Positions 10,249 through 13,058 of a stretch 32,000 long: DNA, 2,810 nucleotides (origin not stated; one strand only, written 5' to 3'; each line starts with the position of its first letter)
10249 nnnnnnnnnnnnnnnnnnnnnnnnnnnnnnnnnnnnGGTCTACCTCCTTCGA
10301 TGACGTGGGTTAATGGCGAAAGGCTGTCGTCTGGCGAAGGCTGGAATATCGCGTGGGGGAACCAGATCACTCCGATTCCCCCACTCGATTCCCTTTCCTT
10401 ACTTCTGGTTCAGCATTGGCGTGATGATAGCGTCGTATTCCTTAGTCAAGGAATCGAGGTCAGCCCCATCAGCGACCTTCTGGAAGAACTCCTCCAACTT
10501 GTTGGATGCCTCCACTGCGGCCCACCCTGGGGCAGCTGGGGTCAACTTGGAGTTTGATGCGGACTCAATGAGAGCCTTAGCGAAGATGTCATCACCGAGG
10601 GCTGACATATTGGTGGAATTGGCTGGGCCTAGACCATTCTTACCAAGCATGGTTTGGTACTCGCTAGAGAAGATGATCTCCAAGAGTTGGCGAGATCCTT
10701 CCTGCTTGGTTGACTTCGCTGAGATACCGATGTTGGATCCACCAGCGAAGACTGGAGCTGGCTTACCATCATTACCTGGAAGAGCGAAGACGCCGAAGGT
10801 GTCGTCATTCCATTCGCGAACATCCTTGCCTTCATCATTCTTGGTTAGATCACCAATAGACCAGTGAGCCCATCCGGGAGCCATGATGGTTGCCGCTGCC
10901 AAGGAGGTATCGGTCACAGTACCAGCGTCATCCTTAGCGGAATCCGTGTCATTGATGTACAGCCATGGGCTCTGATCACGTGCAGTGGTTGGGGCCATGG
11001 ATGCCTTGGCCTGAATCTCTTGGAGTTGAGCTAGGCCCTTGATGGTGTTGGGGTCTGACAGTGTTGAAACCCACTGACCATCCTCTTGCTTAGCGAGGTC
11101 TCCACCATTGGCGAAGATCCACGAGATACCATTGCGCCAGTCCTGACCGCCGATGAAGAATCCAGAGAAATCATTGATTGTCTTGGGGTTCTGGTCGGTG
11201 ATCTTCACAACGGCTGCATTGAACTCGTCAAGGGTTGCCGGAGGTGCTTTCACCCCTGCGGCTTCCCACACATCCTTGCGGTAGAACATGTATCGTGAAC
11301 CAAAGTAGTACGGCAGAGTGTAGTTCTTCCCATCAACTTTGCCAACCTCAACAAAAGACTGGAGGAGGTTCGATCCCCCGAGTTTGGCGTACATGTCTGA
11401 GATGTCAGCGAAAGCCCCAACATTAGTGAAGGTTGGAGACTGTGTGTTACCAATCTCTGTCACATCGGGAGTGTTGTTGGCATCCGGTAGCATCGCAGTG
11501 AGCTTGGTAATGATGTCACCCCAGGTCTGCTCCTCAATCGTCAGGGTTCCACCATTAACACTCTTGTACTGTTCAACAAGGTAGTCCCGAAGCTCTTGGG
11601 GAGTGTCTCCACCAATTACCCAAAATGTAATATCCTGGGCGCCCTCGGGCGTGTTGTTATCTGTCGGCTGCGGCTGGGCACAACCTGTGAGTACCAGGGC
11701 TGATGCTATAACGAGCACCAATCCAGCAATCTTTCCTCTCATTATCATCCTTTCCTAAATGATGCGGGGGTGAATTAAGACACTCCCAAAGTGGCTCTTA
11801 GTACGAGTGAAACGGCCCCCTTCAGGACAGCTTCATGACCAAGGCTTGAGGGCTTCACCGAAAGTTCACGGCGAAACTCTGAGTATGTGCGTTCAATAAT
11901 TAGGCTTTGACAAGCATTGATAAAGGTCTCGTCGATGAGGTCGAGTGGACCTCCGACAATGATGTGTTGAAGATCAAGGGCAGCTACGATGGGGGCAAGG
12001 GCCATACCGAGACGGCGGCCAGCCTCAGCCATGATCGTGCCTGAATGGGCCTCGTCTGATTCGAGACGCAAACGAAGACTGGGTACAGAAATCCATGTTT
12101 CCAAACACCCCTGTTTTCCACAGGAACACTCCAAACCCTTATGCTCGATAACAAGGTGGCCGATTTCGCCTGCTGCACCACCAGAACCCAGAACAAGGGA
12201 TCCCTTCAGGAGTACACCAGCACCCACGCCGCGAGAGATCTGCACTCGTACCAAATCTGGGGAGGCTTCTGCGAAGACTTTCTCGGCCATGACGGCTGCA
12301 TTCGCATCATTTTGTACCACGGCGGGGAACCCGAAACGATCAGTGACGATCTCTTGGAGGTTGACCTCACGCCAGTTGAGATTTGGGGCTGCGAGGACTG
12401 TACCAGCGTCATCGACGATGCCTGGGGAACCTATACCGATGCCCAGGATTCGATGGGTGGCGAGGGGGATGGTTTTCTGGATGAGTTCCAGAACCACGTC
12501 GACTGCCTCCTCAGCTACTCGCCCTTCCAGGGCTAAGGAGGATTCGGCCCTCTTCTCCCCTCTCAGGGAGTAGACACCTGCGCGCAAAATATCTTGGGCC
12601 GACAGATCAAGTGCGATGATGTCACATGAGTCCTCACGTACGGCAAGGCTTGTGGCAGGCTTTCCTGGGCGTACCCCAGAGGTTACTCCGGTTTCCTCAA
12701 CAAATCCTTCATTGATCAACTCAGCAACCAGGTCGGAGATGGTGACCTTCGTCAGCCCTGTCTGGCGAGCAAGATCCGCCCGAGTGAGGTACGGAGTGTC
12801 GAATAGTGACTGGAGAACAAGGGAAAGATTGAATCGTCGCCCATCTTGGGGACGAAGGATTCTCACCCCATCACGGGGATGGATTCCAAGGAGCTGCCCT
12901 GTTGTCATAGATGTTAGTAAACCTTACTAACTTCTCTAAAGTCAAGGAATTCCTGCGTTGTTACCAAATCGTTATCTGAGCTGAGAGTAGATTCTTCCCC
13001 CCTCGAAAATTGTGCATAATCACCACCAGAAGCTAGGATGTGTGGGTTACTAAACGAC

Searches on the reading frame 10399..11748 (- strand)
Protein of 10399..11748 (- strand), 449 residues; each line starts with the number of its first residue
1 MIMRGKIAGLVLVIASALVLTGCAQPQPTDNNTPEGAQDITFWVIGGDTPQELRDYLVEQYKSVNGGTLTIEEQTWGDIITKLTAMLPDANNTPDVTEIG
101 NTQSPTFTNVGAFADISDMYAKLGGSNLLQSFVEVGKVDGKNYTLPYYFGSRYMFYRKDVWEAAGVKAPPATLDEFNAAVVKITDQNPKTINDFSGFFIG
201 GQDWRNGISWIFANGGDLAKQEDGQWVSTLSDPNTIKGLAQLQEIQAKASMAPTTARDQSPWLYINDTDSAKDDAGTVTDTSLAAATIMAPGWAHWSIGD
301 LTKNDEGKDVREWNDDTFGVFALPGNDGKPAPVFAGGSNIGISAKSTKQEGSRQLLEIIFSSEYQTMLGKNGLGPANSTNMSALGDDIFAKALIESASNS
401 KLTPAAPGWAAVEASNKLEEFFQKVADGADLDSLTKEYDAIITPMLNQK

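Call 5: search_protein_families(library=pfam, proteins=[window:10399-11748:-], max_evalue=0.01)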
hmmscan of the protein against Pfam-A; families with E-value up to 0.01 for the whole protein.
window:10399-11748:- (449 aa): 2 families
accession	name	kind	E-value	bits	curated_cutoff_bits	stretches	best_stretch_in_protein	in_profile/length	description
PF13416.11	SBP_bac_8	-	3.6e-25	89.7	27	1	57-378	2-263/279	Bacterial extracellular solute-binding protein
PF01547.30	SBP_bac_1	-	1.8e-21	77.9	26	1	52-365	9-306/307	Bacterial extracellular solute-binding protein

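Call 6: search_protein_families(library=ncbifam, proteins=[window:10399-11748:-], max_evalue=0.01)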
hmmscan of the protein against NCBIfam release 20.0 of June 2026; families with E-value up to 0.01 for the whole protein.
window:10399-11748:- (449 aa): 2 families
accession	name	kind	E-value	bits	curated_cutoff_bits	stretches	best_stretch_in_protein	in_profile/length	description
NF053763.1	ABCarbgalBndGanS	equivalog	0.00016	20.6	700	1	8-186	4-179/420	galactooligosaccharide ABC transporter substrate-binding protein GanS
NF007011.0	PRK09474.1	equivalog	0.0016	17.3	291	0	317-411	267-364/396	maltose/maltodextrin ABC transporter substrate-binding protein MalE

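Call 65: search_solved_structures(query=window:10399-11748:-, max_evalue=0.00001)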
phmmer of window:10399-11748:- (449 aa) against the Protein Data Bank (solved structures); distinct sequences matched with E-value up to 0.00001: 41.
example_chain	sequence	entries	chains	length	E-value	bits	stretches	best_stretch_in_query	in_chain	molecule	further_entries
7x0i_A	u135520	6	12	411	2.1e-19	72.8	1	40-422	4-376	CbpB | CpbB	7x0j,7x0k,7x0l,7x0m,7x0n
7c6f_A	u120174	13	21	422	1e-16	64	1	41-413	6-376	Sugar ABC transporter, periplasmic sugar-binding protein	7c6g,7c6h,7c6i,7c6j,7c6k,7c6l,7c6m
7c6z_A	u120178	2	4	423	1.1e-16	63.9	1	41-413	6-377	Sugar ABC transporter, periplasmic sugar-binding protein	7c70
7c71_A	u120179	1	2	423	1.4e-16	63.5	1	41-413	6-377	Sugar ABC transporter, periplasmic sugar-binding protein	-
7c63_A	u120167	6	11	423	2.6e-16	62.6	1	41-413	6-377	Sugar ABC transporter, periplasmic sugar-binding protein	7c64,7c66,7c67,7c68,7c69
1eu8_A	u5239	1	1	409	5.7e-15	58.2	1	94-254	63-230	TREHALOSE/MALTOSE BINDING PROTEIN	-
5ysb_A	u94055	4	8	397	1.1e-14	57.2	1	37-219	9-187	Lin1841 protein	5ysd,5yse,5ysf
7c6x_A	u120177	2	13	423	1.2e-14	57.1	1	41-413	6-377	Sugar ABC transporter, periplasmic sugar-binding protein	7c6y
3uor_A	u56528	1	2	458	1.5e-12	50.2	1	35-180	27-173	ABC transporter sugar binding protein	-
4qrz_A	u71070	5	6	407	4.3e-11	45.4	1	35-186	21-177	ABC-TYPE SUGAR TRANSPORTER | ABC transporter, substrate binding protein (Sugar)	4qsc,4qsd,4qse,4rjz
4rya_A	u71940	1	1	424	1.7e-10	43.5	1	51-241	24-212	ABC transporter substrate binding protein (Sorbitol)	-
7nbz_A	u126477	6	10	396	4e-10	42.2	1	95-189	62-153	Sulfoquinovosyl binding protein | Sulfoquinovosyl glycerol-binding protein SmoF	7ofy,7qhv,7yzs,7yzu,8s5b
9xf5_A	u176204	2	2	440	7.1e-08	34.8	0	91-257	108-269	ABC transporter substrate-binding protein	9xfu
7c0r_A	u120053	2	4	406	7.6e-08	34.7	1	45-184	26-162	Sugar ABC transporter, periplasmic sugar-binding protein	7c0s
3zkk_A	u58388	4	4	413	8.8e-08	34.5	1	38-188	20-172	XOS BINDING PROTEIN | PUTATIVE SUGAR TRANSPORTER SOLUTE-BINDING PROTEIN | SUGAR TRANSPORTER SOLUTE-BINDING PROTEIN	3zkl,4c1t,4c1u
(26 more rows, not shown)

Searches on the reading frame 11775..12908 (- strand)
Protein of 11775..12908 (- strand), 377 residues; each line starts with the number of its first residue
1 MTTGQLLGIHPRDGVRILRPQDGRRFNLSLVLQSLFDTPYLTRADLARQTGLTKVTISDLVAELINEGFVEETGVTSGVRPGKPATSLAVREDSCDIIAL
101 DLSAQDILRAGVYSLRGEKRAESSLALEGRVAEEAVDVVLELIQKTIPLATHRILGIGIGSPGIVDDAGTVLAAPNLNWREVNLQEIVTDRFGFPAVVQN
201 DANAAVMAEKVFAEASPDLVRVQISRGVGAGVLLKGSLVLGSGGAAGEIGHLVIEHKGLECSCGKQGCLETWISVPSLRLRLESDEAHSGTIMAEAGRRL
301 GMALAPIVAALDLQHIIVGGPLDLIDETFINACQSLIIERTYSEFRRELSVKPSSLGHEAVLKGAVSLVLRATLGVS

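Call 5: search_protein_families(library=pfam, proteins=[window:11775-12908:-], max_evalue=0.01)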
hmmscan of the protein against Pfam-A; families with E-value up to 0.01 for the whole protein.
window:11775-12908:- (377 aa): 6 families
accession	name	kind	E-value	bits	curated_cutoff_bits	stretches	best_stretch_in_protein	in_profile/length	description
PF00480.26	ROK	-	1.4e-48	166.4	22.9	1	109-371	12-293/294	ROK family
PF13412.12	HTH_24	-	4.6e-05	23.3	21.9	1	31-71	8-48/48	Winged helix-turn-helix DNA-binding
PF12802.13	MarR_2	-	6.8e-05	23.4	27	1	39-72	18-52/61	MarR family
PF09339.16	HTH_IclR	-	0.00015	21.9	22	1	41-72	19-50/52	IclR helix-turn-helix domain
PF13545.12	HTH_Crp_2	-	0.00049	20.4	27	1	40-74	22-56/70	Crp-like helix-turn-helix domain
PF08280.17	HTH_Mga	-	0.0055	17.1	23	0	33-72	12-50/59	M protein trans-acting positive regulator (MGA) HTH domain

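Call 6: search_protein_families(library=ncbifam, proteins=[window:11775-12908:-], max_evalue=0.01)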
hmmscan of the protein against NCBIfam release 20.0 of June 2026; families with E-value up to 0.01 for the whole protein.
window:11775-12908:- (377 aa): 13 families
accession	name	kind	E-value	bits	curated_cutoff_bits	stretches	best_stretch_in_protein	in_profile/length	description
NF049930.1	TransRegMlc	equivalog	1.2e-42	146.6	530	2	40-279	30-274/405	sugar metabolism global transcriptional regulator Mlc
NF047937.1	TransRegNagC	equivalog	3.2e-41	141.8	650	2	41-278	26-267/399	DNA-binding transcriptional regulator NagC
TIGR00744.1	ROK_glcA_fam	subfamily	2.8e-36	125.4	260.35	1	135-275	43-183/318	ROK family glucokinase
NF003461.0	PRK05082.1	subfamily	4.6e-25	88.6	283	1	136-272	38-177/291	N-acetylmannosamine kinase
NF045551.1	GK_Pyrobac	equivalog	1.4e-22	80.4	500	1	155-274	49-169/294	ATP-dependent glucokinase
NF047821.1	NactlManKinNanK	equivalog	1.9e-22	80.2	450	1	151-273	53-178/288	N-acetylmannosamine kinase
NF007251.0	PRK09698.1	equivalog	1.9e-22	79.9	253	1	131-287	41-202/304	allose kinase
NF007108.0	PRK09557.1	equivalog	7.7e-15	55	443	1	133-279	38-195/303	fructokinase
NF009835.0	PRK13310.1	equivalog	2.6e-12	46.7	380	1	111-276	15-192/303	N-acetylglucosamine kinase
NF045550.1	FrctkaseScrK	equivalog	2.1e-10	40.6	400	1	141-282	39-194/293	fructokinase ScrK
NF042998.1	bglucokin_BglK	equivalog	4.2e-08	32.8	550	1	98-257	4-161/291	beta-glucoside kinase BglK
NF045942.1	PolPhglucPhase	equivalog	5.2e-08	32.9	250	1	156-260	58-162/242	polyphosphate--glucose phosphotransferase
NF009836.0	PRK13311.1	equivalog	2.3e-07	30.3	551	1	157-275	60-191/256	N-acetyl-D-glucosamine kinase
